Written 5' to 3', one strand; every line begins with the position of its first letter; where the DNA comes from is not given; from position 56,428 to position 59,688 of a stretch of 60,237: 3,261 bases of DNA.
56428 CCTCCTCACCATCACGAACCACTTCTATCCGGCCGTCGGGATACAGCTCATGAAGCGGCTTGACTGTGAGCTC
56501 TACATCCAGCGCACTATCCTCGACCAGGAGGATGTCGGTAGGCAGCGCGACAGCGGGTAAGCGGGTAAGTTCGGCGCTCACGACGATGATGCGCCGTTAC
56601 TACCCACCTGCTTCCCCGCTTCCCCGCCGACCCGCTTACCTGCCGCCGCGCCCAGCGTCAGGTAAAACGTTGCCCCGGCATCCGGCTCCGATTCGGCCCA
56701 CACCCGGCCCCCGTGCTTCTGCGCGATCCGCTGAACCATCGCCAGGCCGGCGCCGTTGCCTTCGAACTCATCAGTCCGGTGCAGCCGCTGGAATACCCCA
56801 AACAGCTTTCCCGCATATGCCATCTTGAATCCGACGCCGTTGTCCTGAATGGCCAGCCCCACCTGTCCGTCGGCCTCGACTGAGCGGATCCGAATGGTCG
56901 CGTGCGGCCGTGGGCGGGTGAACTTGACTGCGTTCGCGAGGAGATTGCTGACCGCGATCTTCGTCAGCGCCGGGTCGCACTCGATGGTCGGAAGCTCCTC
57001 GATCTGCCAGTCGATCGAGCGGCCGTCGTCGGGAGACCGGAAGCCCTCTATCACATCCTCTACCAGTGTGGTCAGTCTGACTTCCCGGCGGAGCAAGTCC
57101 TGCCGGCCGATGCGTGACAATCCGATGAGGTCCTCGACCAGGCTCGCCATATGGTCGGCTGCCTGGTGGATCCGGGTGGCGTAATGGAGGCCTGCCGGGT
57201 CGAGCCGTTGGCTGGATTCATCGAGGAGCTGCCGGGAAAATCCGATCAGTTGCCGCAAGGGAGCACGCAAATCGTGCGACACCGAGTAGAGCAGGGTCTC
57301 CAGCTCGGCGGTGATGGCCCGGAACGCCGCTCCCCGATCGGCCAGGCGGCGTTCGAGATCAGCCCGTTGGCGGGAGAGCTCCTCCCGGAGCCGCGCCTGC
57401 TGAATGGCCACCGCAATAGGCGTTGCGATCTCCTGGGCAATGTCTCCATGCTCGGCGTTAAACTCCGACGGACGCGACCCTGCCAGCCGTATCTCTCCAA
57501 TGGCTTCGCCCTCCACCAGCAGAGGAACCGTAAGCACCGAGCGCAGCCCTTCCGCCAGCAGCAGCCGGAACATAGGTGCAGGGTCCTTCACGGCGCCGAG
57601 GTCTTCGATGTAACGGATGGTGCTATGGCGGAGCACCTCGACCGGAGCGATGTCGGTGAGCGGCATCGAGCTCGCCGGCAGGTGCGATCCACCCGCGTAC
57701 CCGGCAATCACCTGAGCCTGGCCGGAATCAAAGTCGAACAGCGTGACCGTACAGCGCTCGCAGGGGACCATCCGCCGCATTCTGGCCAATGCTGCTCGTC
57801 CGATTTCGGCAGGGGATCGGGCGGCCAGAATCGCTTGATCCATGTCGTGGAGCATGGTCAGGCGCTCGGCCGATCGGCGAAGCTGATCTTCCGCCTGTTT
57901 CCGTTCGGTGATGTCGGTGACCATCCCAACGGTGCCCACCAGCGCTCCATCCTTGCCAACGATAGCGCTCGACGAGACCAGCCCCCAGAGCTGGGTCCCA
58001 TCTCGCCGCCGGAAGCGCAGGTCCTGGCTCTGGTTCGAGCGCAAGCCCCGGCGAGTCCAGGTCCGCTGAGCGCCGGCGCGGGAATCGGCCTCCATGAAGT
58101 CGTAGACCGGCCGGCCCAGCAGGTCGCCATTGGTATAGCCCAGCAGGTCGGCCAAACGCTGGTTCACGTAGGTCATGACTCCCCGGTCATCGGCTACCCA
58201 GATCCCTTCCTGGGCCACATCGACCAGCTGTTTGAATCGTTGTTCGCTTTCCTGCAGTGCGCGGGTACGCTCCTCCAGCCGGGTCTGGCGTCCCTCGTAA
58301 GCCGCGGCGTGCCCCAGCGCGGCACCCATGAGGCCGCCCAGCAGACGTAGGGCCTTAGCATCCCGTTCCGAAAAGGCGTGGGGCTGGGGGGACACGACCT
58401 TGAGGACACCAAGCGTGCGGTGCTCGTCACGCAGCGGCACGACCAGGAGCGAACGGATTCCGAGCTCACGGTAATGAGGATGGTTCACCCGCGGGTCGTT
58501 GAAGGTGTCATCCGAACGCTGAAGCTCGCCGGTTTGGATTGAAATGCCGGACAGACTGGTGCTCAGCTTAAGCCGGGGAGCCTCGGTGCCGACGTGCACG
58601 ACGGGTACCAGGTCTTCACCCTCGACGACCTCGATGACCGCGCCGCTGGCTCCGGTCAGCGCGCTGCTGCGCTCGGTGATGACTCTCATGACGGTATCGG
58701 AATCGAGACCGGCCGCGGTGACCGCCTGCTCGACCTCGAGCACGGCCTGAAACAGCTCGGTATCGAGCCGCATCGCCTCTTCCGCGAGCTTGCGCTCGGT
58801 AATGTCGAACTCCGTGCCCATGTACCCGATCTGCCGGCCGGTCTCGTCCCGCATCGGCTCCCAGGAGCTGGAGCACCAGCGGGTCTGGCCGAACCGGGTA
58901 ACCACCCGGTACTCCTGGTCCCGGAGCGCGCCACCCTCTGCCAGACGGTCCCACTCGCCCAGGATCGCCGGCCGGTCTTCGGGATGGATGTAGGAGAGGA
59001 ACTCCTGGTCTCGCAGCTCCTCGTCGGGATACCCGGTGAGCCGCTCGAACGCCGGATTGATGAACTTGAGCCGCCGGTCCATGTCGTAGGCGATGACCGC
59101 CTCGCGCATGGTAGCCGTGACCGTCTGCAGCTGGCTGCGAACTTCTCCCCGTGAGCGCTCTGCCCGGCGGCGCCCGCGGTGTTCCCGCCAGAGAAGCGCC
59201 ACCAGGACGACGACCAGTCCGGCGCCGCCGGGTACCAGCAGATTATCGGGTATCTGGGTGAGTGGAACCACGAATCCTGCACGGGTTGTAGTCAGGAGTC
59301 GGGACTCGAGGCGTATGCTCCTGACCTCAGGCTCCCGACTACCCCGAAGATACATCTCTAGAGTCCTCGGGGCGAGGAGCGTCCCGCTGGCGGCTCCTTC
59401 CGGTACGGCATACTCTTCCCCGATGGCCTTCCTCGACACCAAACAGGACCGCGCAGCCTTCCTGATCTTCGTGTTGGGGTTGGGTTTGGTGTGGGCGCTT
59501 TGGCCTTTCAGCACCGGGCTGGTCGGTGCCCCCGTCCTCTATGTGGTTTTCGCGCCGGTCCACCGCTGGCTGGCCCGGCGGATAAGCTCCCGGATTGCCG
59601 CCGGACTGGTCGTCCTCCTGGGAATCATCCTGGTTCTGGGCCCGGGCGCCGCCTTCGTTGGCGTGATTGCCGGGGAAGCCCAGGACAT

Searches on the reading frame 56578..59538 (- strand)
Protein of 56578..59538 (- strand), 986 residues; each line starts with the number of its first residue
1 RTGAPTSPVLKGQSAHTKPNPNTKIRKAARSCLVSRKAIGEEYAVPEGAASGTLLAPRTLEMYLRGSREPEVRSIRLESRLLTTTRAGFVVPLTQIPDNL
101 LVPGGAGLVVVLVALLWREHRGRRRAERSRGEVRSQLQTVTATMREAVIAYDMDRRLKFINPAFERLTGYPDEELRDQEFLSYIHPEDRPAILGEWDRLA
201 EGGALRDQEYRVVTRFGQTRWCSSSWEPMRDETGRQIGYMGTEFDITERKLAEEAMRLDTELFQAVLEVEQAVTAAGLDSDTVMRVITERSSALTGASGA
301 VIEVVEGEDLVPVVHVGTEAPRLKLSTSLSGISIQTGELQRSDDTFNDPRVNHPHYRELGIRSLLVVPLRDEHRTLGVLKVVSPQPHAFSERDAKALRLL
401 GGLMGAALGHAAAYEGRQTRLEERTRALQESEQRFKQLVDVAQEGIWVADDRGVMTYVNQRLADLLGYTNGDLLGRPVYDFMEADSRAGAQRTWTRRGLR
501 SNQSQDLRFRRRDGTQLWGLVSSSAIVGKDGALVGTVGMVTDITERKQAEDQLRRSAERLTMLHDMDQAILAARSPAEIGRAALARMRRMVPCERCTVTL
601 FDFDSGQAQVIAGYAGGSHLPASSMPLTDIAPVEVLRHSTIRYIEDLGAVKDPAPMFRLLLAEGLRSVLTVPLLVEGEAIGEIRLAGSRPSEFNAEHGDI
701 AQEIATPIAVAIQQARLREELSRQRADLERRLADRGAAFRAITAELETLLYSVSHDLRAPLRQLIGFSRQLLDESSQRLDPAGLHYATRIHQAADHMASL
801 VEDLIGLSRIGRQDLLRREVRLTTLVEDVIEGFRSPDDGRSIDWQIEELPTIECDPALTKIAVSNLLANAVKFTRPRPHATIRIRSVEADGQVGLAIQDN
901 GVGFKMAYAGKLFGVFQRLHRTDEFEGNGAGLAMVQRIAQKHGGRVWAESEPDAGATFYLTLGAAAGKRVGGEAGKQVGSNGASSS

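Call 31: search_protein_families(library=pfam, proteins=[window:56578-59538:-], max_evalue=0.01)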
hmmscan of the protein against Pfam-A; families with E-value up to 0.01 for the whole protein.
window:56578-59538:- (986 aa): 15 families
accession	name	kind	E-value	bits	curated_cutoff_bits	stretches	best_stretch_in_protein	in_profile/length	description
PF13185.12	GAF_2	-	8.4e-31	107.4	28.6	2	278-408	2-135/136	GAF domain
PF08447.18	PAS_3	-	5.6e-29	100.7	25.6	2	159-242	3-88/89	PAS fold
PF00989.32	PAS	-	2.1e-28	99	22.6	2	434-543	2-113/113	PAS fold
PF08448.16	PAS_4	-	3.2e-28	98.6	23.1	2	146-250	6-109/110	PAS fold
PF13426.13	PAS_9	-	1.4e-24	86.7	27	2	444-545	2-103/103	PAS domain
PF02518.31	HATPase_c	-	7.7e-23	81.5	26.4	1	858-962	5-107/111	Histidine kinase-, DNA gyrase B-, and HSP90-like ATPase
PF01590.32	GAF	-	1.3e-22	81.2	22.4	2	281-408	3-133/133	GAF domain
PF13492.12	GAF_3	-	2e-19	70.7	27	2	287-408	9-127/129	GAF domain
PF13188.13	PAS_8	-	2.7e-18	65.6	21.8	2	433-481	1-46/65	PAS domain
PF00512.31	HisKA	-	2.6e-09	37.4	26.9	1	747-811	3-64/66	His Kinase A (phospho-acceptor) domain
PF12860.13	PAS_7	-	3.3e-09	37.4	27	1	442-550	4-114/115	PAS fold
PF24820.1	Diguanyl_cycl_sensor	-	0.00018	21.8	28.1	1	438-489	1-52/109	Diguanylate cyclase-like sensor domain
PF13581.12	HATPase_c_2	-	0.0003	21.2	27.4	1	860-941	33-111/127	Histidine kinase-like ATPase domain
PF13596.12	PAS_10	-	0.0037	18.3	22.1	0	446-544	12-106/106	PAS domain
PF03472.21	Autoind_bind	-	0.0086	16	23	0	651-709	85-142/149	Autoinducer binding domain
